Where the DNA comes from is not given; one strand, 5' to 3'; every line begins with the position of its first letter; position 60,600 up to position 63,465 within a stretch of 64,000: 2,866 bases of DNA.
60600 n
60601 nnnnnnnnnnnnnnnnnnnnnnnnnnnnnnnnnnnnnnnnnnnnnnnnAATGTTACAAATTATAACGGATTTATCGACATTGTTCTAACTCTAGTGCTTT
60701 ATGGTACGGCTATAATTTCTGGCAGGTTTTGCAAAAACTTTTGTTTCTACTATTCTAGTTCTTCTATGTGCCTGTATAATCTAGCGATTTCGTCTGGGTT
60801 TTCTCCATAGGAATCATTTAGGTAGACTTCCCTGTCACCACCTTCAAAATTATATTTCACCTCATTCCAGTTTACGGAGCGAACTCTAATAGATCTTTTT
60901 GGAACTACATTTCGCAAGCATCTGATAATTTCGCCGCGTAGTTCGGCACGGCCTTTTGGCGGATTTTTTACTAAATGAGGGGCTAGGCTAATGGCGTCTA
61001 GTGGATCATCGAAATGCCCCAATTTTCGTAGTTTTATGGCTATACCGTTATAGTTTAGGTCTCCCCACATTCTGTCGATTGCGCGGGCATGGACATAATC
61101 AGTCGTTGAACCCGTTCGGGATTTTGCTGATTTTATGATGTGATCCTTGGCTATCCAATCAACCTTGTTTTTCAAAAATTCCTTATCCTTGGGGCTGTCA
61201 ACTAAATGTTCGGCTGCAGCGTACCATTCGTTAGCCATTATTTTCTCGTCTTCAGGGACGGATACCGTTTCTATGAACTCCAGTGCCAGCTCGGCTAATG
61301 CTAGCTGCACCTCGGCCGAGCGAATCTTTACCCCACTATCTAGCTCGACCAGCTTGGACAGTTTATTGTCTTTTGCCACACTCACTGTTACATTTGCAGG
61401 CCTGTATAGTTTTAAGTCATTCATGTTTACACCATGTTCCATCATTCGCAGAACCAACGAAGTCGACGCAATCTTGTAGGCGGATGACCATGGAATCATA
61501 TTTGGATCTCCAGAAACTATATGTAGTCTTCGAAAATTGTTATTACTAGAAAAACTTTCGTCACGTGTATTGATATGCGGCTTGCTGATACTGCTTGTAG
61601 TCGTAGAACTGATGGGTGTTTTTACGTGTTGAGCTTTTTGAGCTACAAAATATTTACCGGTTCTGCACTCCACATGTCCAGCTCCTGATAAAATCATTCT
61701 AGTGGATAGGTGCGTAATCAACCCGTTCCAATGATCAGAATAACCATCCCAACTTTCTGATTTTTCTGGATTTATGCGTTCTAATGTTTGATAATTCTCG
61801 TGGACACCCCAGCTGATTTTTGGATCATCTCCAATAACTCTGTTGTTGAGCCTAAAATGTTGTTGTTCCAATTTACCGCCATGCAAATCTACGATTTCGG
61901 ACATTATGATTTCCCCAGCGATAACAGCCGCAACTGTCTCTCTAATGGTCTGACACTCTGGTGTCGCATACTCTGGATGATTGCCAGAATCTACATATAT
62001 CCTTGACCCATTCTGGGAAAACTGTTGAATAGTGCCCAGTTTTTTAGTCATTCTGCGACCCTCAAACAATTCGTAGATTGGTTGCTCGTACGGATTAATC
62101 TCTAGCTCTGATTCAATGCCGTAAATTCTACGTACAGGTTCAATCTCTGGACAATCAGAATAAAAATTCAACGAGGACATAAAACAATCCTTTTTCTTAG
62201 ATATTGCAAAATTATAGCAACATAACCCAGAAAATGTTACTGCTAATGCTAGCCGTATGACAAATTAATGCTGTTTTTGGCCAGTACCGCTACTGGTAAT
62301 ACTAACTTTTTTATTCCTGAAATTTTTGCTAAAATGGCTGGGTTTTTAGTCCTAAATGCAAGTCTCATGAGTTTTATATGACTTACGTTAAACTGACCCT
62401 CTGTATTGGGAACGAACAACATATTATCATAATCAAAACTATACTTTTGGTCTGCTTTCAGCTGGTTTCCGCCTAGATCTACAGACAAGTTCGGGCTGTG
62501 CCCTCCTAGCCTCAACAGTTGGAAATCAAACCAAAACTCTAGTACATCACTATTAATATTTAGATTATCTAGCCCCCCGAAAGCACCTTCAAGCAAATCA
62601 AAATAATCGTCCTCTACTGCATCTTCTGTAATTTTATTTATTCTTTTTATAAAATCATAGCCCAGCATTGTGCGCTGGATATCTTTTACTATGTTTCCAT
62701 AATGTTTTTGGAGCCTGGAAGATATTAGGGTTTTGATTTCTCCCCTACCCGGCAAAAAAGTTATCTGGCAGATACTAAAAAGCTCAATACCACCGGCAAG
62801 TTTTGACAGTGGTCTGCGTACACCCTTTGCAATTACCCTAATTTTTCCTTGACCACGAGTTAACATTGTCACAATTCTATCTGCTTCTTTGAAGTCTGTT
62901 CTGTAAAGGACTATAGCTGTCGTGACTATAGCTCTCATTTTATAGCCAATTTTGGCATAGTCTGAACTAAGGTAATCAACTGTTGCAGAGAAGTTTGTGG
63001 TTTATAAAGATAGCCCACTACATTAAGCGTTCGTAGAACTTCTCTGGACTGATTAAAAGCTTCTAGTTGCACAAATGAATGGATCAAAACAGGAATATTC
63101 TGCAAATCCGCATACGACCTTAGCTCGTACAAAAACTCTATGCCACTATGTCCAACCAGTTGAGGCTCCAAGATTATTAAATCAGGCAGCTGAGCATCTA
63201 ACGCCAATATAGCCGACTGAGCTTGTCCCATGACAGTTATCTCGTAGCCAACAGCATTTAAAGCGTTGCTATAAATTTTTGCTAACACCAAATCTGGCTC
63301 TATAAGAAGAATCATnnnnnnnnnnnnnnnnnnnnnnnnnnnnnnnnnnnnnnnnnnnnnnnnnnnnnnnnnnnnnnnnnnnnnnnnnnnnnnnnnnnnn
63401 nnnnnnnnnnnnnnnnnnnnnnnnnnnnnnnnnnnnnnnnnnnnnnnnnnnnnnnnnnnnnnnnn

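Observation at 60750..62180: Orphan Pup-ligase/deamidase (PafA/Dop) homolog with no Pup, Mpa or proteasome genes nearby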

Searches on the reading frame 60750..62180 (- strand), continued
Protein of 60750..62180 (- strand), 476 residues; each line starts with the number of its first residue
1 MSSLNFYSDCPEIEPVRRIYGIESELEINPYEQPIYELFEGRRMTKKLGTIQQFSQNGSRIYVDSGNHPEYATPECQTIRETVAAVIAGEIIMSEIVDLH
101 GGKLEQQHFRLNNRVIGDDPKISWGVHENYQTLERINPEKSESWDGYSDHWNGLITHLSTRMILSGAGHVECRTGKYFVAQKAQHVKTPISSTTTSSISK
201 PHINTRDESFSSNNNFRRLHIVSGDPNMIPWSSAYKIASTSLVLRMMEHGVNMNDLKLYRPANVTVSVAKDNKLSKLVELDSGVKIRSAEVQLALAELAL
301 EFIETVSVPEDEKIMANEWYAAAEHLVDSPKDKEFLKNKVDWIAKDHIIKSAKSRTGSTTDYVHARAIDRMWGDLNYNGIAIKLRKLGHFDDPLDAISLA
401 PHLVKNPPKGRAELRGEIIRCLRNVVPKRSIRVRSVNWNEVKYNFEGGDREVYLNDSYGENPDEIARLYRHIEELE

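Call 72: fold_search(model_id=the predicted structure, library=pdb)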
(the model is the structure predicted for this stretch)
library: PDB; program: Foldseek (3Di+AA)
matches with E <= 10: 371; with E <= 0.001: 34
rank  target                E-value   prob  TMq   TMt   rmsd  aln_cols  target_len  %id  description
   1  4b0r                  5.5e-30  1.00  0.80  0.84   3.6       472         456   25  Structure of the Deamidase-Depupylase Dop of the Prokaryotic Ubiquitin-like Modification Pathway (released 2012-09-12)
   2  7oxv                  2.9e-29  1.00  0.80  0.76   4.9       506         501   23  Crystal structure of depupylase Dop in the Dop-loop-inserted state (released 2021-12-01)
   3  7oyh_A                3.4e-29  1.00  0.79  0.80   4.2       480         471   25  Crystal structure of depupylase Dop in complex with Pup and ADP/tetrafluoromagnesate (released 2021-12-01)
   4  7oxy_A                4.8e-29  1.00  0.81  0.82   3.4       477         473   24  Crystal structure of depupylase Dop in complex with Pup and AMP-PCP (released 2021-12-01)
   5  7oy3_A                6.2e-29  1.00  0.80  0.81   4.0       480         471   25  Crystal structure of depupylase Dop in complex with phosphorylated Pup and ADP (released 2021-12-01)
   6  5lrt                  1.5e-28  1.00  0.81  0.83   4.3       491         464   24  Structure of the Deamidase-Depupylase Dop of the Prokaryotic Ubiquitin-like Modification Pathway in Complex with ADP and (released 2017-02-01)
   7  4bjr_B                5.4e-28  1.00  0.80  0.77   4.0       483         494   25  Crystal structure of the complex between Prokaryotic Ubiquitin-like Protein Pup and its Ligase PafA (released 2013-05-01)
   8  4bjr_A                3.5e-27  1.00  0.79  0.76   3.9       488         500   24  Crystal structure of the complex between Prokaryotic Ubiquitin-like Protein Pup and its Ligase PafA (released 2013-05-01)
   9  9cku_G                2.6e-26  1.00  0.71  0.87   3.0       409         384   25  Complex of M. smegmatis Dop with M. tuberculosis CoaX and Pup91 (released 2024-11-13)
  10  4b0t_B                2.5e-22  1.00  0.75  0.76   4.2       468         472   25  Structure of the Pup Ligase PafA of the Prokaryotic Ubiquitin-like Modification Pathway in Complex with ADP (released 2012-09-12)
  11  4b0t_A                3.4e-22  1.00  0.74  0.75   7.0       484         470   24  Structure of the Pup Ligase PafA of the Prokaryotic Ubiquitin-like Modification Pathway in Complex with ADP (released 2012-09-12)
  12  3ln7_B                2.5e-07  1.00  0.45  0.32   9.3       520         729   10  Crystal structure of a bifunctional glutathione synthetase from Pasteurella multocida (released 2011-04-13)
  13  1r8g_A                2.9e-07  1.00  0.46  0.59   6.0       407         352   11  Structure and function of YbdK (released 2004-08-17)
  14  1r8g_B                4.4e-07  1.00  0.48  0.62   5.5       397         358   11  Structure and function of YbdK (released 2004-08-17)
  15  1tt4_A                4.6e-07  1.00  0.46  0.59   7.0       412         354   11  Structure of NP459575, a predicted glutathione synthase from Salmonella typhimurium (released 2004-08-17)
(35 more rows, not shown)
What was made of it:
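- On PafA/Dop superfamily (Pfam PF03136 Pup_ligase): Foldseek TM 0.79-0.81 to Dop and 0.74-0.80 to PafA over 470-490 columns; the next fold (YbdK) reaches 0.46 (call 72).
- Foldseek ranks Dop structures marginally first (call 72). The complete PafA/Dop-specific architecture is retained at TM 0.80, including the C-terminal domain, against 0.46 for YbdK (call 72).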

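Call 74: list_cluster_members(proteins=[P0129, P0130, P0131, P0132, P0133, P0134, P0135, P0136, P0138, P0140])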
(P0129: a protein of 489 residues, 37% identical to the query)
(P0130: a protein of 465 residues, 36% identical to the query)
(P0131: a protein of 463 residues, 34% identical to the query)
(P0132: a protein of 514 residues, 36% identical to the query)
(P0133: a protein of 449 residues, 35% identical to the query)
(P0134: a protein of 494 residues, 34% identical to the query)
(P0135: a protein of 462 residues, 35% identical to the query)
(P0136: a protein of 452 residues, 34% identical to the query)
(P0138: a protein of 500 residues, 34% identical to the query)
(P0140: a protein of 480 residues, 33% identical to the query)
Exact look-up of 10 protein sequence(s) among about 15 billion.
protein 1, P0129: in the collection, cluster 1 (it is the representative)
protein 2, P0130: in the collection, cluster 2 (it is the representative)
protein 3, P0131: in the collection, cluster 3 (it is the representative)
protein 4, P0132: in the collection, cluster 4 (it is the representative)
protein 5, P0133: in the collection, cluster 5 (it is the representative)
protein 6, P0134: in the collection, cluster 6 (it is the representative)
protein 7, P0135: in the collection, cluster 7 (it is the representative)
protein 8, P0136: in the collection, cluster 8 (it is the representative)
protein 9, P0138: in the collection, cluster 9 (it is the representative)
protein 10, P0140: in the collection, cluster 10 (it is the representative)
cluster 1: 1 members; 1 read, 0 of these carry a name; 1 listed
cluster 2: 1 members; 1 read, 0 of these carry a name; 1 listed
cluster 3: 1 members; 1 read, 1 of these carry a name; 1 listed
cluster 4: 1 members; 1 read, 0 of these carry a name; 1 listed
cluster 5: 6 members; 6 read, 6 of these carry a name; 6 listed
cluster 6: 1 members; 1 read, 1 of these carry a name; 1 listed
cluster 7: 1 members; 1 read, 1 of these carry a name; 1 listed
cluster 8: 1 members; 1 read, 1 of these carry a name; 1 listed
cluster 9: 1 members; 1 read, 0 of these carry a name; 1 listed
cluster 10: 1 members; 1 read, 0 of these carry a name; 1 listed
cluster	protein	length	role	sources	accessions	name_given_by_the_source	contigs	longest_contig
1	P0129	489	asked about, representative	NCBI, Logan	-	-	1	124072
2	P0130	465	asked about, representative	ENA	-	-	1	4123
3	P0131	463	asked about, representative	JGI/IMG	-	proteasome accessory factor A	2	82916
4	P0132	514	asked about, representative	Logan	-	-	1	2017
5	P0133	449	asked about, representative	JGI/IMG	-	proteasome accessory factor A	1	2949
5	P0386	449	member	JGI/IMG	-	proteasome accessory factor A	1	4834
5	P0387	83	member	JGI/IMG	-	proteasome accessory factor A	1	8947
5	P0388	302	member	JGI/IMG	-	proteasome accessory factor A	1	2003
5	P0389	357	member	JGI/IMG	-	proteasome accessory factor A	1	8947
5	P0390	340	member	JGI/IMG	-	proteasome accessory factor A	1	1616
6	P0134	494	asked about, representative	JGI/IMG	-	proteasome accessory factor A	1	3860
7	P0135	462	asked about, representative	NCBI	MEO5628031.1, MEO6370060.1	MAG: proteasome accessory factor PafA2 family protein [Candidatus Saccharimonadales ...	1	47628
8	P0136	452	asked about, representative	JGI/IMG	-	hypothetical protein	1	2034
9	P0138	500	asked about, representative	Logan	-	-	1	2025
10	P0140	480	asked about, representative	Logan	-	-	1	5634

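Call 76: find_encoding_contigs(protein=P0131, flank=10000, max_places=1)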
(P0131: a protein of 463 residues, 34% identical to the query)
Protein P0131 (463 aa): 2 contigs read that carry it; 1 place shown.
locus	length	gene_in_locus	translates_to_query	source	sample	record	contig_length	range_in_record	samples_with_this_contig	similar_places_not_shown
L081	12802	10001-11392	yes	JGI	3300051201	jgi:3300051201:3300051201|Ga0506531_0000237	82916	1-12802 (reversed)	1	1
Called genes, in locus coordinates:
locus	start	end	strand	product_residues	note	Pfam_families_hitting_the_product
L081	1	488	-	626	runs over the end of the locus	PF00122:E1-E2_ATPase, PF00702:Hydrolase, PF12710:HAD (weak), PF13419:HAD_2 (weak), PF08282:Hydrolase_3 (weak)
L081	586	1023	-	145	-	PF03713:DUF305, PF13628:DUF4142, PF03713:DUF305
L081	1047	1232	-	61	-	PF02583:Trns_repr_metal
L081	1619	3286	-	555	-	PF02463:SMC_N (weak), PF11398:DUF2813 (faint), PF13175:AAA_15, PF13304:AAA_21, PF20469:OLD-like_TOPRIM (weak)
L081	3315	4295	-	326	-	-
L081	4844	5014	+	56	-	-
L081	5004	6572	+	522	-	PF00239:Resolvase (weak)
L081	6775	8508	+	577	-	PF19077:Big_13 (weak)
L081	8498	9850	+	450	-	PF00512:HisKA, PF02518:HATPase_c, PF13581:HATPase_c_2 (weak)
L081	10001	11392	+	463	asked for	PF03136:Pup_ligase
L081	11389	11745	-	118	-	-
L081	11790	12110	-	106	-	PF01503:PRA-PH (weak), PF03819:MazG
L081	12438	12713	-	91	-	PF26604:CBU_0592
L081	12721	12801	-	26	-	?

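Call 77: find_homologous_proteins(query=L028:7991-8197:+, max_evalue=0.001)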
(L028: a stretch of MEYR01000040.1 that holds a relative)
Query L028:7991-8197:+ (68 aa): 344 proteins with E <= 0.001 among 346 candidates; the best 120 are listed.
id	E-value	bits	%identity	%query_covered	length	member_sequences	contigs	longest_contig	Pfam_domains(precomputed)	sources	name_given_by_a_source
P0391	5.5e-22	95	78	100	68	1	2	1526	PF05639.17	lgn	-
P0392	5.5e-18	82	72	100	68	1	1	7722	PF05639.17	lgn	-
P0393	8.0e-10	57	56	100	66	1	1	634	PF05639.17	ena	-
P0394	1.4e-9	56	51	100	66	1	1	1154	PF05639.17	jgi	jgi:ubiquitin-like protein Pup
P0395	1.6e-9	56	51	100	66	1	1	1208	PF05639.17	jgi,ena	-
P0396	2.0e-9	55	53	100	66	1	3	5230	PF05639.17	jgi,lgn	jgi:ubiquitin-like protein Pup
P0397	2.5e-9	55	55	100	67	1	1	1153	PF05639.17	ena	-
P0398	3.2e-9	55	60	100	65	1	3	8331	PF05639.17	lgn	-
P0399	3.7e-9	54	51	100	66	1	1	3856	PF05639.17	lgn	-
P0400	5.0e-9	54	56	100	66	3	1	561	PF05639.17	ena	-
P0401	5.6e-9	54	56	100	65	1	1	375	PF05639.17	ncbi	-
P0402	5.7e-9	54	55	100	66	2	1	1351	PF05639.17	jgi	jgi:prokaryotic ubiquitin-like protein Pup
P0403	6.1e-9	54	53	100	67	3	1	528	PF05639.17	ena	-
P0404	6.3e-9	54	60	100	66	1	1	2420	PF05639.17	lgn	-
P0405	6.6e-9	54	58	76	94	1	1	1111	PF05639.17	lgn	-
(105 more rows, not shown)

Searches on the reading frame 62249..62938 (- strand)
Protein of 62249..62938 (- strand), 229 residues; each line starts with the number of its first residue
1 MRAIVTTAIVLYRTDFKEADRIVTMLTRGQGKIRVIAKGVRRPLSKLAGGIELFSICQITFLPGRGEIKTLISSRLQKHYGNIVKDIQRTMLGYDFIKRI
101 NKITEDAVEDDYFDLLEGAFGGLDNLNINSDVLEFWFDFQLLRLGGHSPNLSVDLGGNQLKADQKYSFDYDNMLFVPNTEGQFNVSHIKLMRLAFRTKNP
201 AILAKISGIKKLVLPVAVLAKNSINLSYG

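Call 3: search_protein_families(library=pfam, proteins=[window:62249-62938:-], max_evalue=0.01)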
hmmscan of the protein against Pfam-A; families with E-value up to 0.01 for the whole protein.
window:62249-62938:- (229 aa): 2 families
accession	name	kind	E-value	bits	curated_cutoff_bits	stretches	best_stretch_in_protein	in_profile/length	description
PF11967.14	RecO_N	-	1e-17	64.3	27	1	1-74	1-74/80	Recombination protein O N terminal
PF02565.21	RecO_C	-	0.0025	18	22.1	1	109-176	27-98/157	Recombination protein O C terminal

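Call 4: search_protein_families(library=ncbifam, proteins=[window:62249-62938:-], max_evalue=0.01)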
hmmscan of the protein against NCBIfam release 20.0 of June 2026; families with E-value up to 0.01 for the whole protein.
window:62249-62938:- (229 aa): 1 family
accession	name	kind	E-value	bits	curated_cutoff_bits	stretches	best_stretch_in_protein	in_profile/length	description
TIGR00613.1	reco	equivalog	1.4e-18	67.3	48.7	1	6-174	3-170/239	DNA repair protein RecO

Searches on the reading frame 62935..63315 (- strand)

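Call 3: search_protein_families(library=pfam, proteins=[window:62935-63315:-], max_evalue=0.01)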
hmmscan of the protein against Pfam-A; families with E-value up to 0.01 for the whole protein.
window:62935-63315:- (126 aa): 1 family
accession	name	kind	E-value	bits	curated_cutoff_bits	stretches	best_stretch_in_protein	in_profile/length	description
PF00072.30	Response_reg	-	3.5e-10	40.5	30.2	1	2-116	1-109/111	Response regulator receiver domain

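Call 66: search_protein_families(library=padloc, proteins=[window:62935-63315:-], max_evalue=0.001)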
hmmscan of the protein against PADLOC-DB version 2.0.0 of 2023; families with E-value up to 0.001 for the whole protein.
window:62935-63315:- (126 aa): 1 family
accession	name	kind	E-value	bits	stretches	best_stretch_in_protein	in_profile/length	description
PDLC04055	PD-T4-6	-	0.0002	18.3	1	2-117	368-479/496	-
